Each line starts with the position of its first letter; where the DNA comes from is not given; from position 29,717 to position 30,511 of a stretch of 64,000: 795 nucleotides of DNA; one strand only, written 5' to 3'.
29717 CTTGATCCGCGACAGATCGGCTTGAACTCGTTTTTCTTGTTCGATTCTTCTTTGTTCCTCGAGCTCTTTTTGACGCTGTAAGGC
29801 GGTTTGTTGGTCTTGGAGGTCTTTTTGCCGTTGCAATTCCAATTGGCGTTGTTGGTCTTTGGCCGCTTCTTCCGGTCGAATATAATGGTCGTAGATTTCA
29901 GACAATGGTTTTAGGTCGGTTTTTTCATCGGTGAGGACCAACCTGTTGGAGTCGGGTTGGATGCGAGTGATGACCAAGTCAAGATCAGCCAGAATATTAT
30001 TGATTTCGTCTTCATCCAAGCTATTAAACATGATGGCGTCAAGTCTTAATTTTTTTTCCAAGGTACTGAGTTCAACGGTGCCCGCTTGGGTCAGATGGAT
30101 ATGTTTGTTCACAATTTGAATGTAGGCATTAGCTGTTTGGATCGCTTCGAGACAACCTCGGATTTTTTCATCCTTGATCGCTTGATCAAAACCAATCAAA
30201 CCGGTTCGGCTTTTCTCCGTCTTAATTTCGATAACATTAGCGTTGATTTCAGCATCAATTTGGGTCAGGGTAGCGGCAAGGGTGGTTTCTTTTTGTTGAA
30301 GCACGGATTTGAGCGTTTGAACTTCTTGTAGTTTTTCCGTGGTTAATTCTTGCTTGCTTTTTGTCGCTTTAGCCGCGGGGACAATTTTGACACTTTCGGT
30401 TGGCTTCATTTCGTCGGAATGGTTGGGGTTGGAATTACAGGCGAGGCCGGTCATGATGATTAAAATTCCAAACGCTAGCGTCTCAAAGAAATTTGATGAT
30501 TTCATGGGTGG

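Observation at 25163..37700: Cassette-like expansion of TolB/PD40-propeller lipoproteins with a shared N-terminal domain, paired with paralogous membrane proteins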

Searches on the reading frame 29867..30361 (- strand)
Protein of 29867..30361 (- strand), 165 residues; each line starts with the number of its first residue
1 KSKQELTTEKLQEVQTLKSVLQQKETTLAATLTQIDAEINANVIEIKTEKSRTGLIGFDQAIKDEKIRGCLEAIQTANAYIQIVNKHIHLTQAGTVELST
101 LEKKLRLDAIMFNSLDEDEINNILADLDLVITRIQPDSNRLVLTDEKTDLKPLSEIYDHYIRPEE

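Call 13: find_homologous_proteins(query=A2, max_evalue=0.01)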
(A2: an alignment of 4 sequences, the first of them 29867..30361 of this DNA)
Query A2 (4 sequences) (165 aa, profile of the alignment): 1 proteins with E <= 0.01 among 2472 candidates.
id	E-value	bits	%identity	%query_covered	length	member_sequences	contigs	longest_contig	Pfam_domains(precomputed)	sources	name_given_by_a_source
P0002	2.0e-47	179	39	98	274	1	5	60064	-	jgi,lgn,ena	-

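Call 15: find_encoding_contigs(protein=P0002, flank=10000, max_places=5)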
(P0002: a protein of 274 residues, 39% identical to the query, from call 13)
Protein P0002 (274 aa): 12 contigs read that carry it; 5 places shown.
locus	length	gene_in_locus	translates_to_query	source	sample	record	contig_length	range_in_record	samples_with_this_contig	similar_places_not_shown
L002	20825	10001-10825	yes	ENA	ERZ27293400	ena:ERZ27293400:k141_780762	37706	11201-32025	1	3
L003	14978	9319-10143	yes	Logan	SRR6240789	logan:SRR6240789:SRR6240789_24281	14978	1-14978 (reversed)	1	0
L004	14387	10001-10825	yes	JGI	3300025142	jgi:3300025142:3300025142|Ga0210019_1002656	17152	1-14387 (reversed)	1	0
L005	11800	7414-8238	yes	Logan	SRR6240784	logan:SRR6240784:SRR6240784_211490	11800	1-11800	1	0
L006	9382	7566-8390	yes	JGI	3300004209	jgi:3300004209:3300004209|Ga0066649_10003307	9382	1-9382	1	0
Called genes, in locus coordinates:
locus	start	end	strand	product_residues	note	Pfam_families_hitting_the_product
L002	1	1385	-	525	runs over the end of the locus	PF01676:Metalloenzyme, PF06415:iPGM_N, PF01663:Phosphodiest (weak)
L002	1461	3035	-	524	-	PF01676:Metalloenzyme, PF06415:iPGM_N, PF01663:Phosphodiest (weak)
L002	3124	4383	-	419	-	PF03952:Enolase_N, PF00113:Enolase_C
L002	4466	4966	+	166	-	-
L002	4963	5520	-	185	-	-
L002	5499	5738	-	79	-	-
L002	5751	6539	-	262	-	PF04402:SIMPL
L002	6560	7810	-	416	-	PF00162:PGK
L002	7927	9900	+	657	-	PF25174:Beta-prop_THOC3 (faint)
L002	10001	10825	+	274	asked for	-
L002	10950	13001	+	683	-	-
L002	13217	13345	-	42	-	-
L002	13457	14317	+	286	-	-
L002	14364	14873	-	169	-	-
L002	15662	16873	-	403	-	PF00817:IMS, PF21999:IMS_HHH_1, PF11799:IMS_C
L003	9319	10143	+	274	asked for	-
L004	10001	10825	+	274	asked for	-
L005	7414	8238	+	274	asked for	-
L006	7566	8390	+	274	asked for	-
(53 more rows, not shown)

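Call 18: search_protein_representatives(alignment_id=A2)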
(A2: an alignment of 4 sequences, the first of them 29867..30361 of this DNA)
Query: 4 sequences, 165 profile positions. Proteins with E-value up to 0.001 (for the whole library): 249; up to 1e-10: 66; up to 1e-30: 21. The best 150 are listed.
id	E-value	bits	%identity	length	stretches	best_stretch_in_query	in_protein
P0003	2.7e-75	268.2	-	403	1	1-165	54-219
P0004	8.4e-75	266.6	-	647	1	1-165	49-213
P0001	1.7e-72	259.1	-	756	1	1-165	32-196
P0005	5.0e-71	254.3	-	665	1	1-165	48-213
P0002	6.5e-48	179.2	-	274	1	1-163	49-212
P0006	1.0e-41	159.0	-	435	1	3-165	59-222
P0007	3.0e-41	157.5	-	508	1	3-161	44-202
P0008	1.8e-40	155.0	-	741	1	1-165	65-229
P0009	2.2e-40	154.7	-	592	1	2-163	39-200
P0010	2.4e-40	154.6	-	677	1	3-161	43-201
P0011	3.9e-39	150.6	-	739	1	1-165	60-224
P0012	2.0e-38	148.3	-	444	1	3-162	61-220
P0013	3.9e-38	147.4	-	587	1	3-162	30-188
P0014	6.5e-38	146.6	-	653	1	1-165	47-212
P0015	1.3e-37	145.7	-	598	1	2-162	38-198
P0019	9.0e-36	139.7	-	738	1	1-165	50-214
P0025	6.1e-27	111.0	-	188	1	4-162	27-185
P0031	3.0e-22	95.7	-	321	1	3-164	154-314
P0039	2.6e-17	79.7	-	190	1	3-162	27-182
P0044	8.1e-14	68.3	-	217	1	7-159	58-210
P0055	8.6e-12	61.7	-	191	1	3-165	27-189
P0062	4.7e-11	59.3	-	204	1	7-159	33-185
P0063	5.0e-11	59.2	-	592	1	7-159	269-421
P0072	2.1e-10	57.2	-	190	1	8-159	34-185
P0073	2.2e-10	57.1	-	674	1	5-163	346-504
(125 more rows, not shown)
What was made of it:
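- The N-domain family has 249 clusters at E<=1e-3 among 1.84 billion representatives (call 18).
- Tried and rejected: The exhaustive HMMER search with the N-domain alignment solved this (call 18).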

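Call 21: search_protein_families(library=pfam, alignment_id=A3, max_evalue=0.001)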
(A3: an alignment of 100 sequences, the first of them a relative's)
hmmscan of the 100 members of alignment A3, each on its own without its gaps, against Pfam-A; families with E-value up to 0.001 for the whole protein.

A. member 1, P0003 (403 aa): 0 families

B. families by the number of members that match (of 100 scanned): 39 families (the first 25 are shown)
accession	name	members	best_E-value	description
PF24817.1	WD40_WDHD1_1st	6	6.2e-12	WDHD1 first WD40 domain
PF25174.1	Beta-prop_THOC3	6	7.3e-10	THOC3 beta-propeller domain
PF24807.1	WD40_CDC20-Fz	5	1.9e-10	CDC20/Fizzy WD40 domain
PF12894.13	ANAPC4_WD40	3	1.2e-11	Anaphase-promoting complex subunit 4 WD40 domain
PF23414.1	Beta-prop_EML_2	2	2.8e-05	Echinoderm microtubule-associated protein second beta-propeller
PF24814.1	WD40_Prp19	2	0.00025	Prp19 WD40 domain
PF00023.36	Ank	1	2.1e-58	Ankyrin repeat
PF12796.13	Ank_2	1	3.3e-51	Ankyrin repeats (3 copies)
PF13637.12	Ank_4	1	8.9e-47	Ankyrin repeats (many copies)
PF13606.12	Ank_3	1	9.5e-44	Ankyrin repeat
PF13857.12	Ank_5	1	2.7e-32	Ankyrin repeats (many copies)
PF01464.25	SLT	1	1.1e-22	Transglycosylase SLT domain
PF07719.23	TPR_2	1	1.8e-17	Tetratricopeptide repeat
PF00515.34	TPR_1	1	6.8e-15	Tetratricopeptide repeat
PF13414.12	TPR_11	1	5.9e-12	TPR repeat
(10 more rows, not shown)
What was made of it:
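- One family member carries an SLT lytic transglycosylase domain (call 21). One SLT-fused member (call 21).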

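Call 26: search_solved_structures(query=A4, max_evalue=1)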
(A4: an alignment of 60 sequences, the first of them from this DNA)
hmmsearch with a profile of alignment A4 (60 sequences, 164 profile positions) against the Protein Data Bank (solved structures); distinct sequences matched with E-value up to 1: 9.
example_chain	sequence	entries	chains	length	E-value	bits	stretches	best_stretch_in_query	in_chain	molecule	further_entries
9kns_A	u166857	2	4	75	0.12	15.3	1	13-53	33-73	Protein Hook homolog 3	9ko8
8p4y_A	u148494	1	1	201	0.14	15.1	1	2-63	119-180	Protein origami triangle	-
6mi4_A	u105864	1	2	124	0.17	14.9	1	3-51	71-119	NF-kB ESSENTIAL MODULATOR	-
6mi3_A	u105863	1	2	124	0.21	14.6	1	3-51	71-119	NF-kB ESSENTIAL MODULATOR,NF-kappa-B essential modulator,NF-kB ESSENTIAL MODULATOR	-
1kfm_A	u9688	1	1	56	0.29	14.1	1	23-69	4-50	MAJOR OUTER MEMBRANE LIPOPROTEIN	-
6kos_A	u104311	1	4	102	0.42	13.6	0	5-44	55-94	SUWA (Super WA20)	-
5y05_A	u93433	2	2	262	0.45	13.5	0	8-98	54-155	msmeg_4306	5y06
8qat_A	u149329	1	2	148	0.46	13.5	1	13-54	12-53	Protein Hook homolog 3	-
8afl_A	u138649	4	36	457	0.69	12.9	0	7-56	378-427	Crescentin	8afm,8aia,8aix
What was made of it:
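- Tried and rejected: The PDB profile search with the N-domain gave only coiled-coil noise, E >= 0.12 (call 26).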

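Call 29: find_related_loci(query=A2, collection=genome_contigs, flank=10000)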
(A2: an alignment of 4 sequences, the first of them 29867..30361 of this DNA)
Query A2 (165 aa) in genome_contigs; peptide patterns used: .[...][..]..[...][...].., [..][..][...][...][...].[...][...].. (x = any residue, [..] = any of these).
113 stretches matched a pattern; 1 encode a relative of the query (tblastn E <= 1e-3); 1 distinct loci.
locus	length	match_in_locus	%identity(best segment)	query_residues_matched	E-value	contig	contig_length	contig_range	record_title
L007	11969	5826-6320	45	1-165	2e-41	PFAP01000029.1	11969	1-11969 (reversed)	MAG: Candidatus Falkowbacteria bacterium CG10_big_fil_rev_8_21_14_0_10_39_11 CG10_8_21_14_0.10_scaffold_5613_c, whole ge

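Call 34: predict_structure(alignment_id=A4)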
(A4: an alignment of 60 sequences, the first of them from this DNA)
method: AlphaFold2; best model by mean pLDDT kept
length: 165 residues; sequences in the alignment: 60
mean_pLDDT: 90.0   pTM: 0.79
mean pLDDT of the five models: 90.0, 88.5, 87.9, 87.3, 86.5
residues with pLDDT >= 90: 103; 70-90: 61; 50-70: 1; < 50: 0
segments of 3 or more residues with pLDDT < 50: none
pLDDT, mean of each block of 10 residues (from residue 1): 84 92 95 97 97 96 98 97 94 93 88 77 80 80 78 97 84
secondary structure, 60 per line:
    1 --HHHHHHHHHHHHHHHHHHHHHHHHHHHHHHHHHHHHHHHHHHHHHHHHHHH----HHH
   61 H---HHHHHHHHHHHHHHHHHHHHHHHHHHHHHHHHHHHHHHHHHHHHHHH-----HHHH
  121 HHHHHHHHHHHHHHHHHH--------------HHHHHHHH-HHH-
elements in order: H3-53 H58-61 H65-111 H117-138 H153-160
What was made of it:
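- N-domain fold: pLDDT 90, pTM 0.79, helices 3-53, 65-111 and 117-138 (call 34). The long helical hairpin shape of the N-domain (call 34).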

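Call 40: find_related_loci(query=A2, collection=metagenome_contigs, flank=10000)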
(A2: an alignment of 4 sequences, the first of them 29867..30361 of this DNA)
Query A2 (165 aa) in metagenome_contigs; peptide patterns used: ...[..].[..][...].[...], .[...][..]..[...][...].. (x = any residue, [..] = any of these).
482 stretches matched a pattern; 3 encode a relative of the query (tblastn E <= 1e-3); 3 distinct loci.
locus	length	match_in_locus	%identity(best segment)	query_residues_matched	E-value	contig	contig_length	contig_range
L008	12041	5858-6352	45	1-165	3e-41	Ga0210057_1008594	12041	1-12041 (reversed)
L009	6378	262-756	45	1-165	3e-41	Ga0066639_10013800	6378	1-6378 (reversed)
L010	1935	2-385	52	39-165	3e-36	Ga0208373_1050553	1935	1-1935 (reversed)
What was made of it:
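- Tried and rejected: Scanning genome and metagenome collections by back-translated patterns gave only 1 and 3 loci (calls 29, 40).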

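Call 54: find_encoding_contigs(protein=P0011, flank=8000, max_places=2)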
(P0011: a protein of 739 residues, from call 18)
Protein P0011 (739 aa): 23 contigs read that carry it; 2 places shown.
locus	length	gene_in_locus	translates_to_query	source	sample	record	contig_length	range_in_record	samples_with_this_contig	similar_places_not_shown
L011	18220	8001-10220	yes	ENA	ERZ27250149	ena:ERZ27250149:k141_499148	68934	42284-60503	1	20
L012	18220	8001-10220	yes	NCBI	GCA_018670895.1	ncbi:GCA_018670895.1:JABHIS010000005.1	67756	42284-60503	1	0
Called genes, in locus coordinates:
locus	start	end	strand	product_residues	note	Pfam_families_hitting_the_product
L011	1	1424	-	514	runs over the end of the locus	PF01676:Metalloenzyme, PF06415:iPGM_N, PF01663:Phosphodiest (weak)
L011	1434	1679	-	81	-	-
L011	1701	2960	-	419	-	PF03952:Enolase_N, PF00113:Enolase_C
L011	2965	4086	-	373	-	PF00162:PGK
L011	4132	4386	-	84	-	PF01155:HypA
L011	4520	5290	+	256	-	-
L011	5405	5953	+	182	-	-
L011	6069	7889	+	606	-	PF23414:Beta-prop_EML_2 (weak), PF24807:WD40_CDC20-Fz (faint), PF24814:WD40_Prp19 (weak), PF25174:Beta-prop_THOC3 (weak), PF12894:ANAPC4_WD40 (faint), PF23381:Beta-prop_IFT122_1st, PF24817:WD40_WDHD1_1st (faint), PF25174:Beta-prop_THOC3 (weak), +4 more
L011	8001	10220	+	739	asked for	PF24807:WD40_CDC20-Fz (faint), PF25174:Beta-prop_THOC3 (faint)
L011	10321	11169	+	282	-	-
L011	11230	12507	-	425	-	PF00374:NiFeSe_Hases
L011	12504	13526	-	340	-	PF00291:PALP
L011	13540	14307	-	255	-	PF01058:Oxidored_q6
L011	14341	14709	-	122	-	PF05635:23S_rRNA_IVP, PF22296:bAvd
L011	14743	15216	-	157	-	-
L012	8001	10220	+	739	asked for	PF24807:WD40_CDC20-Fz (faint), PF25174:Beta-prop_THOC3 (faint)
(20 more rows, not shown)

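Call 55: find_encoding_contigs(protein=P0019, flank=8000, max_places=2)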
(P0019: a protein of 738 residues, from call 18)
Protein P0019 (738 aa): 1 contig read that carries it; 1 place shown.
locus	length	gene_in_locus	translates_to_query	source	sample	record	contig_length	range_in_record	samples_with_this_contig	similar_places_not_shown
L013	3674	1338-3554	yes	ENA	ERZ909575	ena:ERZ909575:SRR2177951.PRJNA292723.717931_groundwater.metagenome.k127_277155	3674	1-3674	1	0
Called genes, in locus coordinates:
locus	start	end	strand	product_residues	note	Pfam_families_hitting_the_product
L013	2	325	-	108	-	?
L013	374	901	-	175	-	PF01936:NYN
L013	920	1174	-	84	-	PF01155:HypA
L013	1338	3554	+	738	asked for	-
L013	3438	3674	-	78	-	?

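Call 58: search_protein_families(library=ncbifam, proteins=[P0025, P0039, P0055, P0062, P0072, P0044, P0063, P0073, P0031, P0004], max_evalue=0.01)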
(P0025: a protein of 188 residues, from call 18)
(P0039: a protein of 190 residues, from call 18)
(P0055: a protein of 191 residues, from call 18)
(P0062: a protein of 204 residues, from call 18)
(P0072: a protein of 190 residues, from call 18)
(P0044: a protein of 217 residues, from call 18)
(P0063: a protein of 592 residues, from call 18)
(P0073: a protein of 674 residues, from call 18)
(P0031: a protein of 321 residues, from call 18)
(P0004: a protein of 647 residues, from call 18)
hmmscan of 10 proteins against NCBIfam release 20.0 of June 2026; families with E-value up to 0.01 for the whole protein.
P0025 (188 aa): 0 families

P0039 (190 aa): 4 families
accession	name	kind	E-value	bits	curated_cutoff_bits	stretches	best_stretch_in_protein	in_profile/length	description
NF045963.1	MAG3240_fam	subfamily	0.0018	17.2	160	1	1-185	1-170/565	MAG3240 family lipoprotein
NF045961.1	MAG5150_fam_LP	equivalog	0.0035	16.8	80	1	1-152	1-144/331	MAG5150 family histidine triad lipoprotein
NF053689.1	BamJ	equivalog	0.006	16.9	100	1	1-64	1-64/184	BamJ family beta-barrel-assembly machinery protein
NF053772.1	BSAP5b_fam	equivalog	0.0089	15.4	380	1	1-96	1-93/418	BSAP5b family pore-forming toxin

P0055 (191 aa): 1 family
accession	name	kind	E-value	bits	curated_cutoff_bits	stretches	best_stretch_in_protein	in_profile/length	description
NF046104.1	PptglHdxlasePcsB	equivalog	0.0044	16.3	450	1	22-141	49-167/400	peptidoglycan hydrolase PcsB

P0062 (204 aa): 1 family
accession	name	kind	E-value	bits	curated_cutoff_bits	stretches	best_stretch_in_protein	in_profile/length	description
NF043058.1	T4SS_LegC2C7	subfamily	0.0041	16.1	350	0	100-152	117-171/348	LegC2/C7 family Dot/Icm T4SS effector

P0072 (190 aa): 2 families
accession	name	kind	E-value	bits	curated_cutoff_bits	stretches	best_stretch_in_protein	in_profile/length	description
NF046041.1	holin_NGO1622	hypoth_equivalog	0.00057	20.3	75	1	10-83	9-79/89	NGO1622 family putative holin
NF043058.1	T4SS_LegC2C7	subfamily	0.00065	18.8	350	1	31-81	213-263/348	LegC2/C7 family Dot/Icm T4SS effector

P0044 (217 aa): 0 families

P0063 (592 aa): 0 families

P0073 (674 aa): 0 families

P0031 (321 aa): 0 families

P0004 (647 aa): 0 families
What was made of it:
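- A weak NCBIfam match of one remote member to the PcsB coiled-coil region (E 0.004, far below cut-off; call 58).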

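Call 62: list_cluster_members(proteins=[P0011, P0008, P0025, P0039, P0055, P0062, P0063, P0073, P0031, P0044])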
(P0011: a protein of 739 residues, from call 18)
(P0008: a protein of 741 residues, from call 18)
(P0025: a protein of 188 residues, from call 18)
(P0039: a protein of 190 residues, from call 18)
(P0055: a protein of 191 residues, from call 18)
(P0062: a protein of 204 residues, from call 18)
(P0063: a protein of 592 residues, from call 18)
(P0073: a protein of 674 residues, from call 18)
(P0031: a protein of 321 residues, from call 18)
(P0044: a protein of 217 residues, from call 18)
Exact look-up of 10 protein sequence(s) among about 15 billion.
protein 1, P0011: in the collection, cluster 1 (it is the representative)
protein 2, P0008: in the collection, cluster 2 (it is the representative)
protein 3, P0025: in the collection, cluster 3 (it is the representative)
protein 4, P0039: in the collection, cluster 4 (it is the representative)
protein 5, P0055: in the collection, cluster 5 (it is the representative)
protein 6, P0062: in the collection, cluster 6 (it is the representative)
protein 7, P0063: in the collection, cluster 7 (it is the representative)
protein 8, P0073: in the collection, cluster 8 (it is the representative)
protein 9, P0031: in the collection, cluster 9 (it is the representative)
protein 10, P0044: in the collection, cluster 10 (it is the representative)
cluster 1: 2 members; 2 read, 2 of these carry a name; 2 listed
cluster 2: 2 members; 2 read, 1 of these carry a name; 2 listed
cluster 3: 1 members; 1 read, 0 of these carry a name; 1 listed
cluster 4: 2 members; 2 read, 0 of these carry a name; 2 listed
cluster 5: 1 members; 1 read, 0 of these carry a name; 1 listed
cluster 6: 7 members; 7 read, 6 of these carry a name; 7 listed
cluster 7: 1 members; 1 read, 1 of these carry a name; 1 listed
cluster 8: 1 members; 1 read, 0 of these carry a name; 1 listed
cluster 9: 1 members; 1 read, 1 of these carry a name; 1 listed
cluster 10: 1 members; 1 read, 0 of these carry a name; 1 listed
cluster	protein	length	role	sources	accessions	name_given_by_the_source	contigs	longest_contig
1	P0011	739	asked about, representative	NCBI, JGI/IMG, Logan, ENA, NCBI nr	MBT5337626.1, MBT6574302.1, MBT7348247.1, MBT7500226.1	hypothetical protein HN858_01075 [Candidatus Falkowbacteria bacterium] | hypothetical protein | hypothetical protein [Candidatus Falkowbacteria bacterium]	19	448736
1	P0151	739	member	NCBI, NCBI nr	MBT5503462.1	hypothetical protein HOK15_04600 [Candidatus Falkowbacteria bacterium] | hypothetical protein [Candidatus Falkowbacteria bacterium]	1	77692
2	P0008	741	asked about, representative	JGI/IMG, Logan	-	-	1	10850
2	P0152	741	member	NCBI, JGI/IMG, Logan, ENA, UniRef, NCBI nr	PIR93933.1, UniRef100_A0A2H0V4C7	hypothetical protein COT97_03980 [Candidatus Falkowbacteria bacterium ... | Uncharacterized protein n=1 Tax=Candidatus Falkowbacteria bacterium ... | MAG: hypothetical protein COT97_03980 [Candidatus Falkowbacteria bacterium ...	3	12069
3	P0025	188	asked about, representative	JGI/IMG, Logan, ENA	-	-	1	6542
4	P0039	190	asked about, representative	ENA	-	-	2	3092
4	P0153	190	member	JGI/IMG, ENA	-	-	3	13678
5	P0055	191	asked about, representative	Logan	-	-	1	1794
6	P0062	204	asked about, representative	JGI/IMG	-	phosphoglycerate-specific signal transduction histidine kinase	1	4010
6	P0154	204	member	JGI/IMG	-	phosphoglycerate-specific signal transduction histidine kinase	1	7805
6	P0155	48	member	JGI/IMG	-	hypothetical protein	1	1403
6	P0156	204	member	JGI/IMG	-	phosphoglycerate-specific signal transduction histidine kinase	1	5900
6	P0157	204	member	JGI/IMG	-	phosphoglycerate-specific signal transduction histidine kinase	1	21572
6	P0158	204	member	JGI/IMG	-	phosphoglycerate-specific signal transduction histidine kinase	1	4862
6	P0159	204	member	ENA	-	-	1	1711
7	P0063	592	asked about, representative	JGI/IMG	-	hypothetical protein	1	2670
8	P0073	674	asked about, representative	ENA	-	-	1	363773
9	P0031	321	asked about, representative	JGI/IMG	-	hypothetical protein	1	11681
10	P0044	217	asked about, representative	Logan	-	-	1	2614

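Call 72: find_encoding_contigs(protein=P0073, flank=7000, max_places=1)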
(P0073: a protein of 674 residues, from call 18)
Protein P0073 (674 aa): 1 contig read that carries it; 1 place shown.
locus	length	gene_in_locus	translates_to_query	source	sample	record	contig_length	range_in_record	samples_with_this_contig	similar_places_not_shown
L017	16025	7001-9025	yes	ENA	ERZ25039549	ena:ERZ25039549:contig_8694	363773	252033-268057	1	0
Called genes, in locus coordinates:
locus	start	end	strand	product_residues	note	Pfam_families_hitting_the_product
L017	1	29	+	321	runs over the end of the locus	PF02737:3HCDH_N, PF03446:NAD_binding_2, PF00725:3HCDH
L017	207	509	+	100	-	-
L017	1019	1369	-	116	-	-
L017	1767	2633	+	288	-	PF17159:MASE3, PF00989:PAS, PF08448:PAS_4, PF13188:PAS_8 (weak), PF13426:PAS_9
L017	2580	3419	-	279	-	PF01584:CheW, PF13682:CZB, PF01584:CheW (weak)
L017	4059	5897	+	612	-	PF01590:GAF, PF13185:GAF_2, PF00989:PAS, PF08448:PAS_4 (weak), PF08447:PAS_3, PF13426:PAS_9, PF13426:PAS_9, PF00196:GerE, +2 more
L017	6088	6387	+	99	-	-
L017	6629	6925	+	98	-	-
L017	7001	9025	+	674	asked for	-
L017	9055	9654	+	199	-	-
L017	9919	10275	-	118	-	-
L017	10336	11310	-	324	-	-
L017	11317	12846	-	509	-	PF00117:GATase, PF07722:Peptidase_C26, PF02540:NAD_synthase (weak), PF03054:tRNA_Me_trans (faint), PF00958:GMP_synt_C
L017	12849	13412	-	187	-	PF08207:EFP_N, PF01132:EFP, PF09285:Elong-fact-P_C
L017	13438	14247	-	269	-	PF00697:PRAI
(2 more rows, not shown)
